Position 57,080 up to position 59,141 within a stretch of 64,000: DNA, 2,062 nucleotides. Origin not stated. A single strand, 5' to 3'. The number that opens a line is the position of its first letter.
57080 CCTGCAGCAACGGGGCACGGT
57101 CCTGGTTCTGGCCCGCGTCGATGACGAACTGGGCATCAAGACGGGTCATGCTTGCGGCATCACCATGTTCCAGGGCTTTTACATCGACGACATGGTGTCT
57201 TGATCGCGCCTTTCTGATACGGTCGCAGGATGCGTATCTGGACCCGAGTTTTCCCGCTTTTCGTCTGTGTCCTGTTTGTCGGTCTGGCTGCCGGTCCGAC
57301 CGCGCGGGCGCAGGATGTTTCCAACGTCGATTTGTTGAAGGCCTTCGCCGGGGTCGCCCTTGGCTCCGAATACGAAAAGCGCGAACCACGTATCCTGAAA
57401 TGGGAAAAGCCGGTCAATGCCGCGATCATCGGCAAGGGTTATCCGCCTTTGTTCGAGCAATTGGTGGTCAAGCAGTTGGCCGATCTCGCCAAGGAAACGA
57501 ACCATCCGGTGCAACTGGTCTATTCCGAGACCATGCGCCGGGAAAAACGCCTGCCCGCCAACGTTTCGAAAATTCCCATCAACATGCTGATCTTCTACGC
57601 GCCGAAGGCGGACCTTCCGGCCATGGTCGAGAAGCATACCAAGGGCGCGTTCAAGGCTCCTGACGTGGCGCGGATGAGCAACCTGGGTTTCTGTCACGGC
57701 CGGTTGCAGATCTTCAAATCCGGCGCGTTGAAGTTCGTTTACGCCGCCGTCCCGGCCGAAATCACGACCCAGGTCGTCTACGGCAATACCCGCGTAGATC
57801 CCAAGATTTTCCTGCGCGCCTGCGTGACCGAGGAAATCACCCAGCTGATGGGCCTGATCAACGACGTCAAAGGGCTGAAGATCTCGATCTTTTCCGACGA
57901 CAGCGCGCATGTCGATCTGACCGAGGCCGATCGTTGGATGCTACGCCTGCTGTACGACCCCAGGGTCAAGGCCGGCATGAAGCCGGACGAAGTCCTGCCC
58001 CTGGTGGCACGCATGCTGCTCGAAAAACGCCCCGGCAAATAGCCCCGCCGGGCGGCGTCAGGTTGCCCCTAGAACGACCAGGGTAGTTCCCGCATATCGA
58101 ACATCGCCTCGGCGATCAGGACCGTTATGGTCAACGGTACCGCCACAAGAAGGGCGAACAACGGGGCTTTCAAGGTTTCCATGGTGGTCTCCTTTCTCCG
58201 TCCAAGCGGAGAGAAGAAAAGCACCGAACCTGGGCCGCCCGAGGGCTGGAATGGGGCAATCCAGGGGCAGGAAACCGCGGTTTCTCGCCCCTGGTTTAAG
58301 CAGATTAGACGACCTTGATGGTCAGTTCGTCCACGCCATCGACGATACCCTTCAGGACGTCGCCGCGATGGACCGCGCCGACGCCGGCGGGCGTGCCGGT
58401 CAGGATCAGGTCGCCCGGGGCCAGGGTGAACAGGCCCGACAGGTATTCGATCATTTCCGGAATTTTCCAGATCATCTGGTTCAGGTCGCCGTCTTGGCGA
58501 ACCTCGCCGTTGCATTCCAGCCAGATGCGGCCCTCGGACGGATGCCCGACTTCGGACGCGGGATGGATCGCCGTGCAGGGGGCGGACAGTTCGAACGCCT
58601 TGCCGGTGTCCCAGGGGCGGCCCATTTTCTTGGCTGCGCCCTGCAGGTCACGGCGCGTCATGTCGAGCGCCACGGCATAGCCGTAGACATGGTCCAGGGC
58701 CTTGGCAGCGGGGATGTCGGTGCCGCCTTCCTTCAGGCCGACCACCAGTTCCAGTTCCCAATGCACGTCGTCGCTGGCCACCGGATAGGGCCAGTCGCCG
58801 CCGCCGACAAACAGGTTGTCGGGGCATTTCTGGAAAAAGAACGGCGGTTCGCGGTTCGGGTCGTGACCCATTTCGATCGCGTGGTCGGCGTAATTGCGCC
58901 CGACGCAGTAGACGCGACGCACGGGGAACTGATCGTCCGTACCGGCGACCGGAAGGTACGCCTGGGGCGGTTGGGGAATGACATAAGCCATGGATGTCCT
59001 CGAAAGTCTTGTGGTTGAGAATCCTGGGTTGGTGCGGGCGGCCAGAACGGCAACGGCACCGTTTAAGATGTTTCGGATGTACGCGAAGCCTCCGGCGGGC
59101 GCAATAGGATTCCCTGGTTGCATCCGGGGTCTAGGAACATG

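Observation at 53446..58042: Three tandem paralogs of a sensor-less, degenerate GGDEF-like/EAL-like protein followed by a secreted DUF2927-like protein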

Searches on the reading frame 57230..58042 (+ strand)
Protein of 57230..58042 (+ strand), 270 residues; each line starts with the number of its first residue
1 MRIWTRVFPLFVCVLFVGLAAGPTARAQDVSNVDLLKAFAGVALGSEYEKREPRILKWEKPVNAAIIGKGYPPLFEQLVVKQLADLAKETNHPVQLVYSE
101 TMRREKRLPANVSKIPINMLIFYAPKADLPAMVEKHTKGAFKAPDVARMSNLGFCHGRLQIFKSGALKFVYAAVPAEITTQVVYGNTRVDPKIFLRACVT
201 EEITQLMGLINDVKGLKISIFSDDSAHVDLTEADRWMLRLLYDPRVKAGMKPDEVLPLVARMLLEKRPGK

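Call 3: search_protein_families(library=pfam, proteins=[window:57230-58042:+], max_evalue=1)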
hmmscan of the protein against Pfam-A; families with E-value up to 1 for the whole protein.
window:57230-58042:+ (270 aa): 1 family
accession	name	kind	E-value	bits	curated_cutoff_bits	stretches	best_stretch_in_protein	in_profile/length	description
PF11150.13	DUF2927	-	1.1e-35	124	26.2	1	35-259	4-204/206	Protein of unknown function (DUF2927)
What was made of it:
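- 57230..58042 (+): Secreted DUF2927 protein, 26 bp downstream of P3. Pfam PF11150 at 1e-35 (call 3).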

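Call 4: search_protein_families(library=ncbifam, proteins=[window:57230-58042:+], max_evalue=1)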
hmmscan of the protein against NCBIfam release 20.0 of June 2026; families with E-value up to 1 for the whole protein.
window:57230-58042:+ (270 aa): 1 family
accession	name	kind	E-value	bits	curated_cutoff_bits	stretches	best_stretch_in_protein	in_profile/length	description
TIGR00895.1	2A0115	subfamily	0.17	10.7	418.55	1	6-48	81-123/398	aromatic acid/H+ symport family MFS transporter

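Call 25: find_homologous_proteins(query=window:57230-58039:+, max_evalue=0.001)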
Query window:57230-58039:+ (270 aa): 31 proteins with E <= 0.001 among 985 candidates.
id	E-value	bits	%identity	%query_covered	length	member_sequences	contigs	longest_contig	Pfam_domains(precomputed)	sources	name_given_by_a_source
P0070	1.8e-163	561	94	100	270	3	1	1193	PF11150.14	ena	-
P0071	7.3e-131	454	77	97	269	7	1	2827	PF11150.14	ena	-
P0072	5.9e-129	447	76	100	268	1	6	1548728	PF11150.14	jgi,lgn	jgi:hypothetical protein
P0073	3.8e-127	442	78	90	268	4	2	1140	PF11150.14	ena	-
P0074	1.3e-123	430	72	100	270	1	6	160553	PF11150.14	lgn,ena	-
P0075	4.1e-123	428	76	92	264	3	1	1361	PF11150.14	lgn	-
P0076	5.6e-121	421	72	100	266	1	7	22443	PF11150.14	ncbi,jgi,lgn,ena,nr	ncbi:MAG: hypothetical protein COW30_00215 [Rhodospirillales bacterium CG15_BIG_FIL_POST_REV_8_21_14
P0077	1.4e-120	420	70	100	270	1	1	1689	PF11150.14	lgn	-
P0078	6.6e-119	415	71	97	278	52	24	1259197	PF11150.14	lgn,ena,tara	tara:strand:+ start:4021 stop:4857 length:837 start_codon:yes stop_codon:yes gene_type:complete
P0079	3.8e-116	406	74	89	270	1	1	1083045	PF11150.14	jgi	jgi:hypothetical protein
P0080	1.9e-114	400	68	100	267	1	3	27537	PF11150.14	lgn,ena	-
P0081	9.4e-114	398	72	91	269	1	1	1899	PF11150.14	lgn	-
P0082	2.9e-113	396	69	97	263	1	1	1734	PF11150.14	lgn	-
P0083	7.4e-112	391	65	100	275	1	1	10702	PF11150.14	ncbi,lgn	-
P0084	1.2e-110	387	71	91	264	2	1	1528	PF11150.14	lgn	-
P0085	1.7e-109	384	69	91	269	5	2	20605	PF11150.14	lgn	-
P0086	8.9e-109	381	69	93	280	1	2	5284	PF11150.14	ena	-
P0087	1.2e-77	279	52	93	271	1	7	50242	PF11150.14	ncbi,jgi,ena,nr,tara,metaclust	ncbi:MAG: hypothetical protein CMM61_12660 [Rhodospirillaceae bacterium]|nr:hypothetical protein [Rh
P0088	2.6e-14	72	28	89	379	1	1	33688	PF11150.14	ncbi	ncbi:MAG: DUF2927 domain-containing protein [Pseudomonadota bacterium]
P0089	3.7e-13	68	27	83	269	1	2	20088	PF11150.14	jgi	-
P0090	4.9e-13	68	29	88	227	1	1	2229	PF11150.14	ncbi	-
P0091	1.1e-7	50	41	29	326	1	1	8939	PF11150.14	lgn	-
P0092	1.6e-7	50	41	29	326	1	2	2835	PF11150.14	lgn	-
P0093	8.4e-7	47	27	88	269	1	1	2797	PF11150.14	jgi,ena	jgi:hypothetical protein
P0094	2.7e-6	45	24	95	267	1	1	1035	PF11150.14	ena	-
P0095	1.3e-5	43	37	26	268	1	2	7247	PF11150.14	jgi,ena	jgi:hypothetical protein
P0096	3.3e-5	42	37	26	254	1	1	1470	PF11150.14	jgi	jgi:hypothetical protein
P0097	3.5e-5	42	25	92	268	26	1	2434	PF11150.14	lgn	-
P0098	2.1e-4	39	27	84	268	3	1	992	PF11150.14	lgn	-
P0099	2.2e-4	39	42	23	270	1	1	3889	PF11150.14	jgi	jgi:hypothetical protein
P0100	3.6e-4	38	27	91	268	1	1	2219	PF11150.14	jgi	jgi:DUF2927 family protein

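Call 27: search_solved_structures(query=A4, max_evalue=10, show_alignments=2)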
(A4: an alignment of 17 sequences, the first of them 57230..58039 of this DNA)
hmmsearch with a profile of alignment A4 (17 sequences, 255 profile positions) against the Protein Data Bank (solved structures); distinct sequences matched with E-value up to 10: 3.
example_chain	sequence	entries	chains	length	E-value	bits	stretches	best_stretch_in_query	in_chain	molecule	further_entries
3get_A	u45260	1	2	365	0.015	18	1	26-90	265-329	Histidinol-phosphate aminotransferase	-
4hhu_A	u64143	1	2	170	0.29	13.7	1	71-136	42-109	OR280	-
3ts9_A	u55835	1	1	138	0.54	12.9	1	192-224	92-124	Interferon-induced helicase C domain-containing protein 1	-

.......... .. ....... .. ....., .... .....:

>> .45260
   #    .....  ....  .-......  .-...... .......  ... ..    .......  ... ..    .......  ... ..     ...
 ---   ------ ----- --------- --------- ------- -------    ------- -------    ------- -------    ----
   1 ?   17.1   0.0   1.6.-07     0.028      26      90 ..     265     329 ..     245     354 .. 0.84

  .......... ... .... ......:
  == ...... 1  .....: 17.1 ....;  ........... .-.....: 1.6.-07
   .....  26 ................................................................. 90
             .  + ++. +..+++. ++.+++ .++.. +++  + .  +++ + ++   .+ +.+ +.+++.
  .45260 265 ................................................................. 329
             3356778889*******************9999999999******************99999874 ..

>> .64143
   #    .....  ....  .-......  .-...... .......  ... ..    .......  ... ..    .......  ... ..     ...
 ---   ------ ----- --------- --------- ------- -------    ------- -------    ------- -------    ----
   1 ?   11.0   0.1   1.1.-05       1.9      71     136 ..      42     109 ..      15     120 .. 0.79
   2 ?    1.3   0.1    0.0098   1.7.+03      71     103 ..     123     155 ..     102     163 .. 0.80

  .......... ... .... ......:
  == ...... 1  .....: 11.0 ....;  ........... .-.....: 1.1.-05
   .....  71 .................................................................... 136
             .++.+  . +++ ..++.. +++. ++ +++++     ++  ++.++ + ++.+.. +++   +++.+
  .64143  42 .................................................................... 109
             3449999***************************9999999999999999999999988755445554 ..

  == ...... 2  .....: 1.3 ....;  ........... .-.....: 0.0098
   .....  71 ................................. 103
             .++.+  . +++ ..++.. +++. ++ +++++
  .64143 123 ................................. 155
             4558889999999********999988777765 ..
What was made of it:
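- On Zincin metalloprotease (for DUF2927): The profile finds no solved relative (call 27).
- Tried and rejected: DUF2927 relatives with solved structures: none found by profile search (call 27).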

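Call 47: find_encoding_contigs(protein=P0087, flank=6000, max_places=2)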
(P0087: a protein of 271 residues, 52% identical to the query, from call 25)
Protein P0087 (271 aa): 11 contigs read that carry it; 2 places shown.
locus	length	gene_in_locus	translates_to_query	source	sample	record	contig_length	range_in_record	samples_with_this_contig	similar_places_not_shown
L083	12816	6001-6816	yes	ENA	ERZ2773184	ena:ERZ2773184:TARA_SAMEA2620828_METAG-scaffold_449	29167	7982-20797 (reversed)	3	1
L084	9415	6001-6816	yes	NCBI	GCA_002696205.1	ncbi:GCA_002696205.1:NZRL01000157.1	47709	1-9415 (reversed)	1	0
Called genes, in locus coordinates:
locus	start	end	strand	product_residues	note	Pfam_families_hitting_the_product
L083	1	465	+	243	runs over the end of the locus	PF00072:Response_reg, PF00486:Trans_reg_C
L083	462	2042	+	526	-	PF00672:HAMP, PF26769:HAMP_PhoQ (weak), PF00512:HisKA, PF02518:HATPase_c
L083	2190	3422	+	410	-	PF00563:EAL (weak)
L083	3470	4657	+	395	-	PF00563:EAL (weak)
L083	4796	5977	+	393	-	-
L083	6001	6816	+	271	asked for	PF11150:DUF2927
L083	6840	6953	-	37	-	-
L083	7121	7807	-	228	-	PF01557:FAA_hydrolase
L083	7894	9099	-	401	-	PF08007:JmjC_2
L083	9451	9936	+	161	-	-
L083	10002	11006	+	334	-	PF17396:DUF1611_N, PF07755:DUF1611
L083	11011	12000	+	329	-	PF02746:MR_MLE_N, PF13378:MR_MLE_C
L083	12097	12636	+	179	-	-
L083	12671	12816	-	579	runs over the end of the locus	PF00005:ABC_tran, PF00006:ATP-synt_ab (faint), PF01926:MMR_HSR1 (faint), PF02463:SMC_N (faint), PF13175:AAA_15 (faint), PF13191:AAA_16 (faint), PF00005:ABC_tran, PF16326:ABC_tran_CTD, +4 more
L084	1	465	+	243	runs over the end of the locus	PF00072:Response_reg, PF00486:Trans_reg_C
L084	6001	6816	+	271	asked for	PF11150:DUF2927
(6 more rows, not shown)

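Call 48: find_encoding_contigs(protein=P0088, flank=5000, max_places=1)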
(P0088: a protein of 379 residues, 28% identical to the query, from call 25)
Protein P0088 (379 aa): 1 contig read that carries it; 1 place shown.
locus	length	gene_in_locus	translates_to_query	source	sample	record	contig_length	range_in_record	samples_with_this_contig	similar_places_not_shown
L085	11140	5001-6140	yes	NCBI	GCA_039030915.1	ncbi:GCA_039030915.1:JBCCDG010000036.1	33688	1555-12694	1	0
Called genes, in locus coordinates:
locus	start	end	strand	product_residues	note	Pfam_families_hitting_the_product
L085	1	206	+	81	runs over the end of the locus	PF01206:TusA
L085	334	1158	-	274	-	PF04187:Cofac_haem_bdg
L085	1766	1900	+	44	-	-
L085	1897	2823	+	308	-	PF10112:Halogen_Hydrol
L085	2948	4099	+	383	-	PF05816:TelA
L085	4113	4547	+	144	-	PF05656:DUF805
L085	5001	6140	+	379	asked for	PF11150:DUF2927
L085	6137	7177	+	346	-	PF11150:DUF2927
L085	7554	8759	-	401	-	PF13439:Glyco_transf_4 (weak), PF20706:GT4-conflict (weak), PF00534:Glycos_transf_1, PF13692:Glyco_trans_1_4, PF13524:Glyco_trans_1_2 (weak)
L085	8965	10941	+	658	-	PF13522:GATase_6, PF13537:GATase_7, PF00733:Asn_synthase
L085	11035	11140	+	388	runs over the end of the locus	PF13421:Band_7_1, PF01145:Band_7, PF14237:GYF_2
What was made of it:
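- More distant DUF2927 proteins sit in unrelated contexts (call 48).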

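Call 89: search_protein_families(library=padloc, proteins=[window:57230-58039:+], max_evalue=0.01)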
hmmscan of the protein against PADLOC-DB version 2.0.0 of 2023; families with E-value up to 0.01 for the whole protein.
window:57230-58039:+ (270 aa): 0 families

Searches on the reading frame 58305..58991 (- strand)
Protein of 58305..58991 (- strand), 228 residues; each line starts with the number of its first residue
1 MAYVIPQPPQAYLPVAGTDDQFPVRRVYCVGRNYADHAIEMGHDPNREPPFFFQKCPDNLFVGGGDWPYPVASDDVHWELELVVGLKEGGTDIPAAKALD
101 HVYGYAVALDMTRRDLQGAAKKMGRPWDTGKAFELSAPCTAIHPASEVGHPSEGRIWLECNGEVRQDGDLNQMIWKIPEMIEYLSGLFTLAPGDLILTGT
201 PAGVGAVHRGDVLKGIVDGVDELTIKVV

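Call 55: search_protein_families(library=pfam, proteins=[window:58305-58991:-], max_evalue=0.001)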
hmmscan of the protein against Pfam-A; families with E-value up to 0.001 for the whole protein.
window:58305-58991:- (228 aa): 1 family
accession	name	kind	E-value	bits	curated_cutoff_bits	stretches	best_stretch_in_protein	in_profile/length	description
PF01557.24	FAA_hydrolase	-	1.3e-49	169.2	23.9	1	27-227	2-213/214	Fumarylacetoacetate (FAA) hydrolase C-terminal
